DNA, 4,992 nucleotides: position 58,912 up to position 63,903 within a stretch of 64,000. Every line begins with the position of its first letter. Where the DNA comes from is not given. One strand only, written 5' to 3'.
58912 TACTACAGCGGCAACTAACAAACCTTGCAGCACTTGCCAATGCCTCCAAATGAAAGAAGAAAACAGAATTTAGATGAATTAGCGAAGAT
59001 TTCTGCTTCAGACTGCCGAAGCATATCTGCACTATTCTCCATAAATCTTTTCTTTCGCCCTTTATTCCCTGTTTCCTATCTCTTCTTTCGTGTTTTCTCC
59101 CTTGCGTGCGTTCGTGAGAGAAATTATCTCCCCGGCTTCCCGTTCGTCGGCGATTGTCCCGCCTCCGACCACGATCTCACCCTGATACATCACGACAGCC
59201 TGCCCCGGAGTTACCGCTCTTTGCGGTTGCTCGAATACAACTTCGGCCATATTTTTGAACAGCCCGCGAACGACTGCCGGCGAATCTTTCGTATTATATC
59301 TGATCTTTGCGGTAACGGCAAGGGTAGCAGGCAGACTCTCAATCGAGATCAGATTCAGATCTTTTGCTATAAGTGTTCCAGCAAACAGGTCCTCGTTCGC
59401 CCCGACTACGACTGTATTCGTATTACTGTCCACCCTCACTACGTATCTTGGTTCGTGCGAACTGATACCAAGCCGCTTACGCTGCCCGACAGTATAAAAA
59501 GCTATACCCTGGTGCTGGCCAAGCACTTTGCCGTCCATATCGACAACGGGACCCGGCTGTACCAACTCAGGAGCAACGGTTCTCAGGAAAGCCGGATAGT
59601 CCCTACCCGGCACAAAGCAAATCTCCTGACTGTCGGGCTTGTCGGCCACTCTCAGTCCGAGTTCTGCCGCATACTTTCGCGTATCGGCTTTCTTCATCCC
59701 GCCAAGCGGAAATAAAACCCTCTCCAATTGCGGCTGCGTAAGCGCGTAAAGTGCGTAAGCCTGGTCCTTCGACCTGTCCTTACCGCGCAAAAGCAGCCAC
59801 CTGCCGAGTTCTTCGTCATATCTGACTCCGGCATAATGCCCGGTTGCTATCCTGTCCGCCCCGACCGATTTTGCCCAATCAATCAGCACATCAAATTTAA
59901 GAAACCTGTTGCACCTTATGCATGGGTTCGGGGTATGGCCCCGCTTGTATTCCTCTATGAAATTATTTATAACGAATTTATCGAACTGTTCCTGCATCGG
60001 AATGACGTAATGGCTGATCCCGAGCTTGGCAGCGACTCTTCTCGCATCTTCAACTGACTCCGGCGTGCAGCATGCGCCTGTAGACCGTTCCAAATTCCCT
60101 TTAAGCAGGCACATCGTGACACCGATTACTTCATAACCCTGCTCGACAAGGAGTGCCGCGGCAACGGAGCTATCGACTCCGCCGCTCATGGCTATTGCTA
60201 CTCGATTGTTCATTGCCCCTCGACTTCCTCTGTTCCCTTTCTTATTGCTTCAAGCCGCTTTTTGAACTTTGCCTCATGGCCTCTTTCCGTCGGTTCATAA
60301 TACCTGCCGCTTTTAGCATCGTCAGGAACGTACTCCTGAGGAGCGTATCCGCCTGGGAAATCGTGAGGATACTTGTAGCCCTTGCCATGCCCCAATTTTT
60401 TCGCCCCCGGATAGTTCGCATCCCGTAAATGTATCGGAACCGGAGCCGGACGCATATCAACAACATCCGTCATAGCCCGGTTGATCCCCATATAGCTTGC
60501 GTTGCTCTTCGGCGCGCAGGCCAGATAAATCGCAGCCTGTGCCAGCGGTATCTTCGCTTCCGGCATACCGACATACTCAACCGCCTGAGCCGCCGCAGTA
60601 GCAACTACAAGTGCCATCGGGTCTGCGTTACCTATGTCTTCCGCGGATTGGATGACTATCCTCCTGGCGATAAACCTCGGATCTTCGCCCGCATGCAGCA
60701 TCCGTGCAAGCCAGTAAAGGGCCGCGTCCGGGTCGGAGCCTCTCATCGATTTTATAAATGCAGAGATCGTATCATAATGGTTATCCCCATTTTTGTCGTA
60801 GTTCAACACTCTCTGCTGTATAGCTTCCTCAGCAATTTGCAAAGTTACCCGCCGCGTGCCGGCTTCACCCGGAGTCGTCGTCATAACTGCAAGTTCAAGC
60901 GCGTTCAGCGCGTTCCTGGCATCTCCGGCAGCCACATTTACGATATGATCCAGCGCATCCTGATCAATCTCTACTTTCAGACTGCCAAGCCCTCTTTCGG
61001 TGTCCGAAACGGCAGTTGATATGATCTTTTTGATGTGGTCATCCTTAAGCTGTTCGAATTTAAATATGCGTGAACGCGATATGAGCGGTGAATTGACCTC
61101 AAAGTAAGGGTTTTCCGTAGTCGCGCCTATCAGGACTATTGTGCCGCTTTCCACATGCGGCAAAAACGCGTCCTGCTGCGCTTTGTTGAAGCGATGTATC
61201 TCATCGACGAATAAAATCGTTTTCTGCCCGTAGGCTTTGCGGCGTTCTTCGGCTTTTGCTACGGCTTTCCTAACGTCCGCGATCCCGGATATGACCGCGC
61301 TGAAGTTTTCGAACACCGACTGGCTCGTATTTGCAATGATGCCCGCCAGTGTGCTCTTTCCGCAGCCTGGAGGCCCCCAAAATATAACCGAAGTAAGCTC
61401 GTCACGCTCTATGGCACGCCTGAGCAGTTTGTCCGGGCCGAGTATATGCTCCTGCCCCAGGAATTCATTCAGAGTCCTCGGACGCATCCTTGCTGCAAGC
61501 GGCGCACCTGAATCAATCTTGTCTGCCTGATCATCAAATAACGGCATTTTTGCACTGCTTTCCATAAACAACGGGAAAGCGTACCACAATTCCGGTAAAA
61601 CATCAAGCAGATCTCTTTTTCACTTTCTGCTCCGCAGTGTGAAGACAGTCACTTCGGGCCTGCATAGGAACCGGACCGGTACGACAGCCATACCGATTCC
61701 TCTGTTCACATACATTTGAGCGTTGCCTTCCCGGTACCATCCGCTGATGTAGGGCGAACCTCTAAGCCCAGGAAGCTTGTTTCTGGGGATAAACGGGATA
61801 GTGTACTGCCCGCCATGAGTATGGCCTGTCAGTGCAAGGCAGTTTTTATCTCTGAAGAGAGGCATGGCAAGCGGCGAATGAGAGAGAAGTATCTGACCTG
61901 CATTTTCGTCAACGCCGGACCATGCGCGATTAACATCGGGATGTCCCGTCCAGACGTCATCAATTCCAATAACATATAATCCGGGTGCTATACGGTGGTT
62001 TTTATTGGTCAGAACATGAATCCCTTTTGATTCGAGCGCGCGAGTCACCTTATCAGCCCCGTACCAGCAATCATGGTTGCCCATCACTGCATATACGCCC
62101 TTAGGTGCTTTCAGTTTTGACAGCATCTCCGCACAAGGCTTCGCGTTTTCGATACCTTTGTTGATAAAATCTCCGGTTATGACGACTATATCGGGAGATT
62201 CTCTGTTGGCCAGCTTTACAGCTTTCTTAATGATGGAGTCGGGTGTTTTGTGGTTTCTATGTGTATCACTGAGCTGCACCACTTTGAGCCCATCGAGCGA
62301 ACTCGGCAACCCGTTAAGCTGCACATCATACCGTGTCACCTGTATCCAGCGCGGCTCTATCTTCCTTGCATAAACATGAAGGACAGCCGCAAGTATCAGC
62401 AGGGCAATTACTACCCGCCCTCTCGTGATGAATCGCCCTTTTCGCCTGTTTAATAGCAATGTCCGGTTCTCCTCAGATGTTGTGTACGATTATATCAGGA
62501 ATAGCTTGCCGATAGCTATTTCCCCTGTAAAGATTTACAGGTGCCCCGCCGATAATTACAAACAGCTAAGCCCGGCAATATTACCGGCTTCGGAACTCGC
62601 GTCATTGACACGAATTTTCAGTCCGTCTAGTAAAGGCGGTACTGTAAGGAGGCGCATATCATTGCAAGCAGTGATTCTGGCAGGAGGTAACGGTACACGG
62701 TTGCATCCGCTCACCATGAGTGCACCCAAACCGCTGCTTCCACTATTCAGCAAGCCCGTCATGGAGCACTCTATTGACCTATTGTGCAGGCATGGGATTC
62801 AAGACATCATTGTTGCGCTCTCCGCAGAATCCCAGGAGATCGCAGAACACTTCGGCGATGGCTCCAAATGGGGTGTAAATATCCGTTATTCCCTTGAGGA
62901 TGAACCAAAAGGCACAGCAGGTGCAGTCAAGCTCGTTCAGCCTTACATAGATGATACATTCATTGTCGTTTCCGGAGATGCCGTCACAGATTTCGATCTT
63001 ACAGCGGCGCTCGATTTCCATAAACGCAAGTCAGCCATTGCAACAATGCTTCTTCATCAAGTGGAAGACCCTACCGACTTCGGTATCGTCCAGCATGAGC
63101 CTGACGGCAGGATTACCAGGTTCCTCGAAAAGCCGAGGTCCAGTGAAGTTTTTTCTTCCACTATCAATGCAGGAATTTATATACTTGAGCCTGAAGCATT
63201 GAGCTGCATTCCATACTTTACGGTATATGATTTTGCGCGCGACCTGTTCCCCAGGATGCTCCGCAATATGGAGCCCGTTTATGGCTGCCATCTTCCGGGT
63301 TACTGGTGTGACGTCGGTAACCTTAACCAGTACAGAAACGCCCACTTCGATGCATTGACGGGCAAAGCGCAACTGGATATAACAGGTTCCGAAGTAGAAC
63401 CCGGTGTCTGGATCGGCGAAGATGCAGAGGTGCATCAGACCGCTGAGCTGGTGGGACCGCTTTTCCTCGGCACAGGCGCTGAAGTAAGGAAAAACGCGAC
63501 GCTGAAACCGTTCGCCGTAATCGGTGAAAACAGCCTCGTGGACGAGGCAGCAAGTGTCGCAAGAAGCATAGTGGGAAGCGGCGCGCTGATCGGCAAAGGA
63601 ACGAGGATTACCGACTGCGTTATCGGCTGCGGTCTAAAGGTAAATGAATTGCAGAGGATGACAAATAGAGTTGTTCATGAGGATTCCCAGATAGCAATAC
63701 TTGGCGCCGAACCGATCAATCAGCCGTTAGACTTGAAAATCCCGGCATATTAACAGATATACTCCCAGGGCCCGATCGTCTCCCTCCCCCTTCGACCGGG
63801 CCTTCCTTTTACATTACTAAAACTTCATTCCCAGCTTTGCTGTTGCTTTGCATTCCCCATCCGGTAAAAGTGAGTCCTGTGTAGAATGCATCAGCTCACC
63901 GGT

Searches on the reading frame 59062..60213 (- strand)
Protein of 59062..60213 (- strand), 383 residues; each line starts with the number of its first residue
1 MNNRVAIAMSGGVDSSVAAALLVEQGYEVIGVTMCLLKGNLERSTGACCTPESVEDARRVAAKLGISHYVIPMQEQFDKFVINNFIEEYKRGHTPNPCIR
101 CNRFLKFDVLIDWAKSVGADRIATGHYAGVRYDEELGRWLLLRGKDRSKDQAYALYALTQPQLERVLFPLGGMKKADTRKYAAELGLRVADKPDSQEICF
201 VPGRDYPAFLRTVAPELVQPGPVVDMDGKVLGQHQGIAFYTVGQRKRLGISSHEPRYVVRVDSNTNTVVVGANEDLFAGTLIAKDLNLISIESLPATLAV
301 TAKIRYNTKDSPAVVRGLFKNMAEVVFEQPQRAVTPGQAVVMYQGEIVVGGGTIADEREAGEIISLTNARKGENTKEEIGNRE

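Call 105: search_protein_families(library=pfam, proteins=[window:59062-60213:-], max_evalue=0.00001)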
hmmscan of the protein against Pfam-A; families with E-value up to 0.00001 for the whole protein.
window:59062-60213:- (383 aa): 3 families
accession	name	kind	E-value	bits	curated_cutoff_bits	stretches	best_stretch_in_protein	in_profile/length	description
PF03054.22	tRNA_Me_trans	-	3.6e-72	242.7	20.6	1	4-202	2-201/202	tRNA methyl transferase HUP domain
PF20259.3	tRNA_Me_trans_M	-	4.2e-19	68.3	27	1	218-271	10-65/66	tRNA methyl transferase PRC-barrel domain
PF20258.4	tRNA_Me_trans_C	-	3.7e-18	66.1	20.6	1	280-354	3-77/77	Aminomethyltransferase beta-barrel domain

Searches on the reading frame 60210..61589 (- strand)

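Call 105: search_protein_families(library=pfam, proteins=[window:60210-61589:-], max_evalue=0.00001)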
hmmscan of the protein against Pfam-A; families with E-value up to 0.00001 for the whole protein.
window:60210-61589:- (459 aa): 4 families
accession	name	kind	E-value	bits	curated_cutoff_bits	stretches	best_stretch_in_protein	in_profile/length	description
PF12002.13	MgsA_C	-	3.4e-72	242.2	27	1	284-449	1-166/167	MgsA AAA+ ATPase C terminal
PF16193.11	AAA_assoc_2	-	2.3e-30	105.1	34.3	1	203-283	2-81/81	AAA C-terminal domain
PF05496.18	RuvB_N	-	2.3e-14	53.9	27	1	35-153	1-116/159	Holliday junction DNA helicase RuvB P-loop domain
PF00004.35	AAA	-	2.9e-14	54.1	21.2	1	68-176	1-124/131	ATPase family associated with various cellular activities (AAA)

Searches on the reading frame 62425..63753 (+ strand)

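Call 105: search_protein_families(library=pfam, proteins=[window:62425-63753:+], max_evalue=0.00001)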
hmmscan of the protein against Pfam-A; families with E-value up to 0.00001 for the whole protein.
window:62425-63753:+ (442 aa): 4 families
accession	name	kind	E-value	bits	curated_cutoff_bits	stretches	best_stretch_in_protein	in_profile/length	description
PF00483.29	NTP_transferase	-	1.9e-58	198.4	21.2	1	82-309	2-241/245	Nucleotidyl transferase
PF12804.13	NTP_transf_3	-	1.6e-09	38.6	27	1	82-187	1-97/160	MobA-like NTP transferase domain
PF25084.1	LbH_EIF2B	-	4.4e-08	33.5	54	1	349-423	7-81/105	EIF2B subunit epsilon LbH domain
PF00132.30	Hexapep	-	2.7e-06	27.3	27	0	381-401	2-23/36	Bacterial transferase hexapeptide (six repeats)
